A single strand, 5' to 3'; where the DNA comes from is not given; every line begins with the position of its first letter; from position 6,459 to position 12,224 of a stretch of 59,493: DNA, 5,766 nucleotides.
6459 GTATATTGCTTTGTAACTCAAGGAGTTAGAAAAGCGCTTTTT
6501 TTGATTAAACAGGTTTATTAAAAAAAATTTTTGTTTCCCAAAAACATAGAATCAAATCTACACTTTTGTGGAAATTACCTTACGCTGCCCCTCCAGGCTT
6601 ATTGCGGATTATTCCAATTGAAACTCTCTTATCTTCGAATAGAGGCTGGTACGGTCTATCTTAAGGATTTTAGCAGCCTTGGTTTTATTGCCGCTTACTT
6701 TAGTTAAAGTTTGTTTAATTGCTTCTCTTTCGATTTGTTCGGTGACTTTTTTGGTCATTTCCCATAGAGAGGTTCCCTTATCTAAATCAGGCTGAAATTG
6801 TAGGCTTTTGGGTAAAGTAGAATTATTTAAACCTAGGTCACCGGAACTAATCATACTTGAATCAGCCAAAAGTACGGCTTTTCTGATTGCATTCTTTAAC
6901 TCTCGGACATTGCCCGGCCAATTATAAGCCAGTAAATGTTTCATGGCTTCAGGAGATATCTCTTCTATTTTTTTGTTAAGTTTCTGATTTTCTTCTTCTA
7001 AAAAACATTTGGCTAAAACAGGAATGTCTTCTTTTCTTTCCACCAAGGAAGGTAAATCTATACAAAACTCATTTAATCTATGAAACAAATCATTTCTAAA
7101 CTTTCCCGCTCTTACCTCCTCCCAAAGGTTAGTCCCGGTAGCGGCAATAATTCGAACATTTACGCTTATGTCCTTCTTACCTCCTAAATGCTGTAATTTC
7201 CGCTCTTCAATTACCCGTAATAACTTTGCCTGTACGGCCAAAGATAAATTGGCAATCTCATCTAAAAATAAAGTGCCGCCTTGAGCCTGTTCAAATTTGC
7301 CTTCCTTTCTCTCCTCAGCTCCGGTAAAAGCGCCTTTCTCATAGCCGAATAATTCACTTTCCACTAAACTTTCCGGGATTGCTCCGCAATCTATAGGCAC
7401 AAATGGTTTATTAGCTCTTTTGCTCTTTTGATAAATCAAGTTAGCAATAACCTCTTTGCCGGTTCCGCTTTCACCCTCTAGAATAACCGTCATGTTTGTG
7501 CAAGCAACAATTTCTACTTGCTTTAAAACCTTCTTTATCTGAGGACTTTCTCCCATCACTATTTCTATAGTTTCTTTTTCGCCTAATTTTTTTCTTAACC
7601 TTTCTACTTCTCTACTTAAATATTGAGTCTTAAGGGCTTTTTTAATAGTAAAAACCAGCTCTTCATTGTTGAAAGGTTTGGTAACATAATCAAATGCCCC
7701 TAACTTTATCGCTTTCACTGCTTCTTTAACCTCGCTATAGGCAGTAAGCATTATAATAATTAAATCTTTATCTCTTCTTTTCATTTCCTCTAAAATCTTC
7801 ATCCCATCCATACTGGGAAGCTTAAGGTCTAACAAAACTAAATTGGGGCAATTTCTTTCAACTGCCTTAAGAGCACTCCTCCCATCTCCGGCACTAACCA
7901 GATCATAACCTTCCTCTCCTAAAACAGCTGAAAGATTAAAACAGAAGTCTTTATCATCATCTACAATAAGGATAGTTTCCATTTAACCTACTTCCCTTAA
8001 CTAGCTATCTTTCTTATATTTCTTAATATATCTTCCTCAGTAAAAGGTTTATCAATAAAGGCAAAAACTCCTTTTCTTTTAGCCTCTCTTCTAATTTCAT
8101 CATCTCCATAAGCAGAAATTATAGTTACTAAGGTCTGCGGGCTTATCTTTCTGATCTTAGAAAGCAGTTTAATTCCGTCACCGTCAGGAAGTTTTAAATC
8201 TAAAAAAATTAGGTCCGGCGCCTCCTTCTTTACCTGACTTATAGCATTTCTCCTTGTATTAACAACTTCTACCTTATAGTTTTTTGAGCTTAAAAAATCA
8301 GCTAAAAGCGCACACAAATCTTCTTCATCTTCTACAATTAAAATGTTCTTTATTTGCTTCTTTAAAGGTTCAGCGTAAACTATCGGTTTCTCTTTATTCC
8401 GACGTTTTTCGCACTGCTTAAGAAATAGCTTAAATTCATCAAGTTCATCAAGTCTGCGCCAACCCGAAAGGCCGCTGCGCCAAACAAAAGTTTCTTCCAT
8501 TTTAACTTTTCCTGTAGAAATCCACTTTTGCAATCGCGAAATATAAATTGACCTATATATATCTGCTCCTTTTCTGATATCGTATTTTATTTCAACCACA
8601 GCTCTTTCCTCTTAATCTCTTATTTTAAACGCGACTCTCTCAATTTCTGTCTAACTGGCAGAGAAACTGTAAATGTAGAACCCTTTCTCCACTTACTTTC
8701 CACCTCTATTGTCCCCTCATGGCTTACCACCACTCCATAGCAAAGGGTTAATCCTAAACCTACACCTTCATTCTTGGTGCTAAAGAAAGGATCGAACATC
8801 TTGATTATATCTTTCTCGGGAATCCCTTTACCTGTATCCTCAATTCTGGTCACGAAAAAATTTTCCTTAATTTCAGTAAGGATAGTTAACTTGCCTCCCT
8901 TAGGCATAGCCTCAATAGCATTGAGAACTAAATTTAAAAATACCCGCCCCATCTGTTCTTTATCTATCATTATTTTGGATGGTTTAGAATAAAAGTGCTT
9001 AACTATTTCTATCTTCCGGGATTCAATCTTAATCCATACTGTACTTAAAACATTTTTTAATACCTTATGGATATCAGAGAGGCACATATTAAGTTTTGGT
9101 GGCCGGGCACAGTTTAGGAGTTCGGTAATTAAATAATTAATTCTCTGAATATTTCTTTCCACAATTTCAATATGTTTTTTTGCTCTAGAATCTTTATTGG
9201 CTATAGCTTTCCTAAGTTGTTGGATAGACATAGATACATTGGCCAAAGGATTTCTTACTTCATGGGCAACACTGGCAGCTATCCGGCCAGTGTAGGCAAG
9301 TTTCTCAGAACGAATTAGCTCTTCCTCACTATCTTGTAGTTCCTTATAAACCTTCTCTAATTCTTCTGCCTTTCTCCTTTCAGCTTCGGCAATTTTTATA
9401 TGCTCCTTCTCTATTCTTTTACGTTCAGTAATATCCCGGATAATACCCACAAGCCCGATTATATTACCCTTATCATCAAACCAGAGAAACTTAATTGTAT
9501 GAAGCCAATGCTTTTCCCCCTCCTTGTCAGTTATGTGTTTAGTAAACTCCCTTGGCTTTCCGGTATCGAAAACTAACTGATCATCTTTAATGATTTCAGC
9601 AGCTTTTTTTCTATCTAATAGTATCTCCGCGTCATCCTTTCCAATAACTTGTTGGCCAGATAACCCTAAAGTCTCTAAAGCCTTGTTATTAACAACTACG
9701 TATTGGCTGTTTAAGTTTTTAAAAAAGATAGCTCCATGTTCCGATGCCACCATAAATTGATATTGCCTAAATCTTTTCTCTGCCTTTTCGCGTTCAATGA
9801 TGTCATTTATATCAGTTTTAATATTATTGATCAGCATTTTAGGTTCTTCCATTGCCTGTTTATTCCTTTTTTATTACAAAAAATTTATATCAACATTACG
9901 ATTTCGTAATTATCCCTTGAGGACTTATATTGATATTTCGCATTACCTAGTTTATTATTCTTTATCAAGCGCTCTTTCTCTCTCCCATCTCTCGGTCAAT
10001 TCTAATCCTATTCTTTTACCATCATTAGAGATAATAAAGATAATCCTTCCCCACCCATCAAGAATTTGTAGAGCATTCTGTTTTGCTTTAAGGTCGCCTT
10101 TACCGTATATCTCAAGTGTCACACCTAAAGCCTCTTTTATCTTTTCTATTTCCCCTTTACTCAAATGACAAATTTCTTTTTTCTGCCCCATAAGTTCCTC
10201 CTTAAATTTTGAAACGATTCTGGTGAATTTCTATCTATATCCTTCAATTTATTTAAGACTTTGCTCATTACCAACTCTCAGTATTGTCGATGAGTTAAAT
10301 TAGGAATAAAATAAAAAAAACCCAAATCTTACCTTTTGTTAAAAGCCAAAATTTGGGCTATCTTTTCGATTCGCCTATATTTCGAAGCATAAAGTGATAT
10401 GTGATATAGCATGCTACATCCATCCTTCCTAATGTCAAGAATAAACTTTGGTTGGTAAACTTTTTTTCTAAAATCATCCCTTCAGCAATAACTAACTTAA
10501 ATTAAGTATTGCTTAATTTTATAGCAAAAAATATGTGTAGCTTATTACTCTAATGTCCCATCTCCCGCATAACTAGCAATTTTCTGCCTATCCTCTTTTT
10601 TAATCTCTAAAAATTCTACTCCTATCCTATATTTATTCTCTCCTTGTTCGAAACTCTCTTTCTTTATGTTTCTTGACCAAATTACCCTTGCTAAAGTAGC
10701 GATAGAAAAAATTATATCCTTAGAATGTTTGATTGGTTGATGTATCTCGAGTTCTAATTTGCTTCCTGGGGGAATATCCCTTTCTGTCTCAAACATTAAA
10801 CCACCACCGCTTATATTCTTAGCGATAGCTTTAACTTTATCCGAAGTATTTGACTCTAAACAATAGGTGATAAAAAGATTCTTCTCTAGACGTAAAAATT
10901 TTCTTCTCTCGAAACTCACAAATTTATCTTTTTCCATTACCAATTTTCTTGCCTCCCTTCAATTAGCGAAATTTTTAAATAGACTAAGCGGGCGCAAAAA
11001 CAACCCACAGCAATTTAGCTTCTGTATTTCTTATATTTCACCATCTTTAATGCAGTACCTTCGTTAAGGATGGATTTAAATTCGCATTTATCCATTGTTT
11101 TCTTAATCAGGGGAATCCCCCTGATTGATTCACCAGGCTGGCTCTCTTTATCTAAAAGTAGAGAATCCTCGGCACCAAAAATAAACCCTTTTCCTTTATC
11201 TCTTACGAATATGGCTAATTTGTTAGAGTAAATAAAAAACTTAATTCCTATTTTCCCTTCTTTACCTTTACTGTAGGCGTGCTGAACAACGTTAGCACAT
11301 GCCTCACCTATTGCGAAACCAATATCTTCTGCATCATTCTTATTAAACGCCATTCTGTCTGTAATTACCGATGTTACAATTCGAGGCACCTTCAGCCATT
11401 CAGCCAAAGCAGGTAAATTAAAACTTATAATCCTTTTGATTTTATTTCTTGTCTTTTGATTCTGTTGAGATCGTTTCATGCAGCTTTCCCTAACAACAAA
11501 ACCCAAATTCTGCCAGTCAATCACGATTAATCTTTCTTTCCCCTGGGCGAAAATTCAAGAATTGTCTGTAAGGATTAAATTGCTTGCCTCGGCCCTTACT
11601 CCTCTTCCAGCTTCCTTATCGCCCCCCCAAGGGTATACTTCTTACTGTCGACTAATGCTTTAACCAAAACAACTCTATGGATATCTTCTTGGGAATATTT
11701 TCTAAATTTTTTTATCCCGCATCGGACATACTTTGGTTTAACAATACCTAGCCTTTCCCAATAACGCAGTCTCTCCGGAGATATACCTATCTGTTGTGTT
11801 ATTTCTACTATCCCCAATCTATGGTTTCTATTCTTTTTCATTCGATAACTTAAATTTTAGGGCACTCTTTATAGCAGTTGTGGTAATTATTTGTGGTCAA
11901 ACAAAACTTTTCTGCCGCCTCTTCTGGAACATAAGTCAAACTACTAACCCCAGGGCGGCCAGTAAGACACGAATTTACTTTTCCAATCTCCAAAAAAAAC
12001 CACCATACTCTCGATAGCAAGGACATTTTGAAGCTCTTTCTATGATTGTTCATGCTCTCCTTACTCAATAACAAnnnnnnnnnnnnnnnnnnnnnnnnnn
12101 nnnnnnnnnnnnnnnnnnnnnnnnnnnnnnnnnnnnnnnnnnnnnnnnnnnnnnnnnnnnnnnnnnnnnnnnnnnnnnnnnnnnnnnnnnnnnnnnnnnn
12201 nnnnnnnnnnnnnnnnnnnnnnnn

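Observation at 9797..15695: Duplicated PilZ-plus-sensor module: paralogous PilZ genes, a conserved 3' flank, and a shared N-terminal peptide on two otherwise unrelated sensor regulators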

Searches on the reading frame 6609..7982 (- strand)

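Call 61: search_protein_families(library=pfam, proteins=[window:6609-7982:-], max_evalue=0.01)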
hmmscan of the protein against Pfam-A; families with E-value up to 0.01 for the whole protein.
window:6609-7982:- (457 aa): 11 families
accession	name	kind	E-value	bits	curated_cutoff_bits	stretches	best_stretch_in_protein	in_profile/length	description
PF00158.32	Sigma54_activat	-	1.6e-69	233.3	20.2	1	143-308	2-167/168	Sigma-54 interaction domain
PF00072.30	Response_reg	-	4.7e-31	107.7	30.2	1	4-112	1-109/111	Response regulator receiver domain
PF25601.1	AAA_lid_14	-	3.4e-25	88.1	27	1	315-384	2-71/87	AAA+ ATPase lid domain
PF14532.12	Sigma54_activ_2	-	4.6e-22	79.2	25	1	143-313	1-138/138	Sigma-54 interaction domain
PF02954.25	HTH_8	-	8.9e-12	45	22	1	415-454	3-42/42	Bacterial regulatory protein, Fis family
PF07728.20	AAA_5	-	3.4e-09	37.3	22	1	166-283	2-122/139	AAA domain (dynein-related subfamily)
PF07724.20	AAA_2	-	1.6e-06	28.7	27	1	165-284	5-124/166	AAA domain (Cdc48 subfamily)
PF20161.5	VpsR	-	3.9e-05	23.8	23.7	1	17-114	23-121/121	VpsR domain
PF01078.27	Mg_chelatase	-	6.6e-05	22.8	20.3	0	221-266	93-138/207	Magnesium chelatase, subunit ChlI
PF00004.35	AAA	-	0.00013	22.9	21.2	1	166-284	1-110/131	ATPase family associated with various cellular activities (AAA)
PF20030.5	bpMoxR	-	0.0092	15.5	27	0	237-289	100-150/205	MoxR domain in the MoxR-vWA-beta-propeller ternary systems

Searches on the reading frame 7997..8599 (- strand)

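Call 5: search_protein_families(library=pfam, proteins=[window:7997-8599:-], max_evalue=0.01)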
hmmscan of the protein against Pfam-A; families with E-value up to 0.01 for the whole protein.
window:7997-8599:- (200 aa): 3 families
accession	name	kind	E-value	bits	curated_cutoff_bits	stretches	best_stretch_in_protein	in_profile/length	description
PF00072.30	Response_reg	-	5.7e-27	94.5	30.2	1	86-195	1-110/111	Response regulator receiver domain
PF14237.11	GYF_2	-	7.6e-06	26.1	25.8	1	22-56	17-50/50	GYF domain 2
PF23198.2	PDE8A_N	-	0.00031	21.1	29.6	1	80-163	7-91/147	PDE8A-like, N-terminal domain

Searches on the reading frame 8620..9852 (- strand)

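Call 5: search_protein_families(library=pfam, proteins=[window:8620-9852:-], max_evalue=0.01)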
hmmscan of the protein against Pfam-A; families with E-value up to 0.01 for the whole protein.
window:8620-9852:- (410 aa): 6 families
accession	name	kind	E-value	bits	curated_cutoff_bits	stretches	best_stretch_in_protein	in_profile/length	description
PF02518.31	HATPase_c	-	3.4e-24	85.8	26.4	1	297-401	2-110/111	Histidine kinase-, DNA gyrase B-, and HSP90-like ATPase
PF08448.16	PAS_4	-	1.8e-16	60.7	23.1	1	41-146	7-110/110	PAS fold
PF13426.13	PAS_9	-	1.1e-13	51.7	27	1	41-143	3-103/103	PAS domain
PF00512.31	HisKA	-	3.5e-10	40.2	26.9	1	190-250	4-62/66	His Kinase A (phospho-acceptor) domain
PF00989.32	PAS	-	2.4e-06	28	22.6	1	30-141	2-113/113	PAS fold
PF10090.15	HPTransfase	-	0.00033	20.8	22.9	1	299-343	30-74/123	Histidine phosphotransferase C-terminal domain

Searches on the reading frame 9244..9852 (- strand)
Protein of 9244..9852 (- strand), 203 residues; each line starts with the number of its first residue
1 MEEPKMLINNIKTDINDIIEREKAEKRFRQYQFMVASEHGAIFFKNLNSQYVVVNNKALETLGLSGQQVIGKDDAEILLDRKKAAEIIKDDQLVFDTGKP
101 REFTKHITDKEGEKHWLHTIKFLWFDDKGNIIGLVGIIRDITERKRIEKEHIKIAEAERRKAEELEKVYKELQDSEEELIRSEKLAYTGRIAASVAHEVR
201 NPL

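Call 24: find_homologous_proteins(query=window:9244-9852:-, max_evalue=0.001)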
Query seq(203 aa) (203 aa): 18 proteins with E <= 0.001 among 587 candidates.
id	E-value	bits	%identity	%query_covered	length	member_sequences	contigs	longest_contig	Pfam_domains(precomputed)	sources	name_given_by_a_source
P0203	4.1e-64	234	61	90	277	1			PF13426.14,PF08448.17,PF00512.32,PF00989.32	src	-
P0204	4.8e-50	188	53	87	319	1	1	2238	PF13426.14,PF13188.14,PF08448.17,PF00512.32,PF00989.32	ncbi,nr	ncbi:MAG: PAS domain-containing protein, partial [Candidatus Roizmanbacteria bacterium]|nr:PAS domai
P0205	1.5e-41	161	51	72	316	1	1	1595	PF08447.19,PF13426.14,PF13188.14,PF08448.17,PF00989.32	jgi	-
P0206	4.2e-40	156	53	73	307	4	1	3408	PF08447.19,PF13426.14,PF00196.26,PF08448.17,PF00989.32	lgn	-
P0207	1.5e-39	154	51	70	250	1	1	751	PF13596.13,PF08447.19,PF13426.14,PF13188.14,PF08448.17,PF00989.32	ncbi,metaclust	ncbi:unnamed protein product, partial [marine sediment metagenome]|metaclust:status=active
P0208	6.9e-39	152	50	67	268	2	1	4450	PF08447.19,PF13426.14,PF08448.17,PF00989.32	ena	-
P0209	6.9e-37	145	49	73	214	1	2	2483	PF13426.14,PF08448.17,PF00989.32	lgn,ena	-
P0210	5.9e-36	142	54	64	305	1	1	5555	PF13426.14,PF00196.26,PF08448.17,PF00989.32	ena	-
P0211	2.4e-33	134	47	78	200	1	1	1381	PF13426.14,PF13188.14,PF08448.17,PF00989.32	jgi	-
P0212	3.6e-11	62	36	54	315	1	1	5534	PF13426.14,PF13185.13,PF08448.17,PF00989.32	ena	-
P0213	3.0e-10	59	48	40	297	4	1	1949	PF02518.32,PF00512.32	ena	-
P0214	6.4e-10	57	32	80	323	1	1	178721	PF13426.14,PF08448.17,PF00512.32,PF00989.32,PF00072.31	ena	-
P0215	4.8e-9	55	34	59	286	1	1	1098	PF13426.14,PF08448.17,PF00989.32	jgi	jgi:PAS domain S-box-containing protein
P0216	6.0e-9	54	27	91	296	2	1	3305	PF13596.13,PF08447.19,PF13426.14,PF13188.14,PF24820.2,PF08448.17,PF00512.32,PF00989.32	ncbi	ncbi:MAG: PAS domain S-box protein, partial [Planctomycetota bacterium]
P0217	1.1e-7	50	68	22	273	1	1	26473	PF13426.14,PF00512.32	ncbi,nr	ncbi:MAG: PAS domain S-box protein [Candidatus Omnitrophica bacterium]|nr:PAS domain S-box protein [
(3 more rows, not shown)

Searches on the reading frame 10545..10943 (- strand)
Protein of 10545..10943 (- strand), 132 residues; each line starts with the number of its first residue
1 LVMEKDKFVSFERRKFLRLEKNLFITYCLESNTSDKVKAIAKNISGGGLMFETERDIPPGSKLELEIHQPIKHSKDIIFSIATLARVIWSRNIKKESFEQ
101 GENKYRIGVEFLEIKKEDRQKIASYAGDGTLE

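Call 5: search_protein_families(library=pfam, proteins=[window:10545-10943:-], max_evalue=0.01)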
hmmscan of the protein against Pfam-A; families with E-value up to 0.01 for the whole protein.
window:10545-10943:- (132 aa): 1 family
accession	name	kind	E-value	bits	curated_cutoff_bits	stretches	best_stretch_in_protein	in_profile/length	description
PF07238.19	PilZ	-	2.3e-13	50.8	22.5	1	12-125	1-99/102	PilZ domain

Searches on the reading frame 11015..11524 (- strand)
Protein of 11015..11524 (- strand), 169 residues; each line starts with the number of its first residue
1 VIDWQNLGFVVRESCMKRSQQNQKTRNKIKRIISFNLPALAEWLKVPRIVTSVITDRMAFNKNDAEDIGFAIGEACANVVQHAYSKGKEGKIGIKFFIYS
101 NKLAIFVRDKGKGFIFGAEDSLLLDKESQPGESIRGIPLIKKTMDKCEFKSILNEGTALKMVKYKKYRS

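Call 5: search_protein_families(library=pfam, proteins=[window:11015-11524:-], max_evalue=0.01)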
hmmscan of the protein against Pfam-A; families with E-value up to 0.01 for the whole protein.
window:11015-11524:- (169 aa): 1 family
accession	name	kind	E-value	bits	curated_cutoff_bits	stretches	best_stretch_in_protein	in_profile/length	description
PF13581.12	HATPase_c_2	-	6.3e-18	65.4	27.4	1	47-163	12-127/127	Histidine kinase-like ATPase domain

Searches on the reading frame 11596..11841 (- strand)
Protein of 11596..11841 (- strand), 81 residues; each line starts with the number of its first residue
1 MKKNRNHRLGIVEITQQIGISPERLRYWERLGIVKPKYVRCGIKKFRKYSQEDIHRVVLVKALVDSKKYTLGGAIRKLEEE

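Call 5: search_protein_families(library=pfam, proteins=[window:11596-11841:-], max_evalue=0.01)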
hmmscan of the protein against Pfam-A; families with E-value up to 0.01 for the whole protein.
window:11596-11841:- (81 aa): 2 families
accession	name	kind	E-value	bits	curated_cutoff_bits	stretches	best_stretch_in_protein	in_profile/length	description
PF13411.12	MerR_1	-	1.8e-11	44.4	21.6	1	11-80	3-68/69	MerR HTH family regulatory protein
PF00376.29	MerR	-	0.00012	22.3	28.2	1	13-36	4-27/38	MerR family regulatory protein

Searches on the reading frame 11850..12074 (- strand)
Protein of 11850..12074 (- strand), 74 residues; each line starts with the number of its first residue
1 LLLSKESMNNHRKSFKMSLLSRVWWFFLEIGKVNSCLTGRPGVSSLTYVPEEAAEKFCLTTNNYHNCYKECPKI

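Call 61: search_protein_families(library=pfam, proteins=[window:11850-12074:-], max_evalue=0.01)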
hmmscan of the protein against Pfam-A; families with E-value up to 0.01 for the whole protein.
window:11850-12074:- (74 aa): 0 families
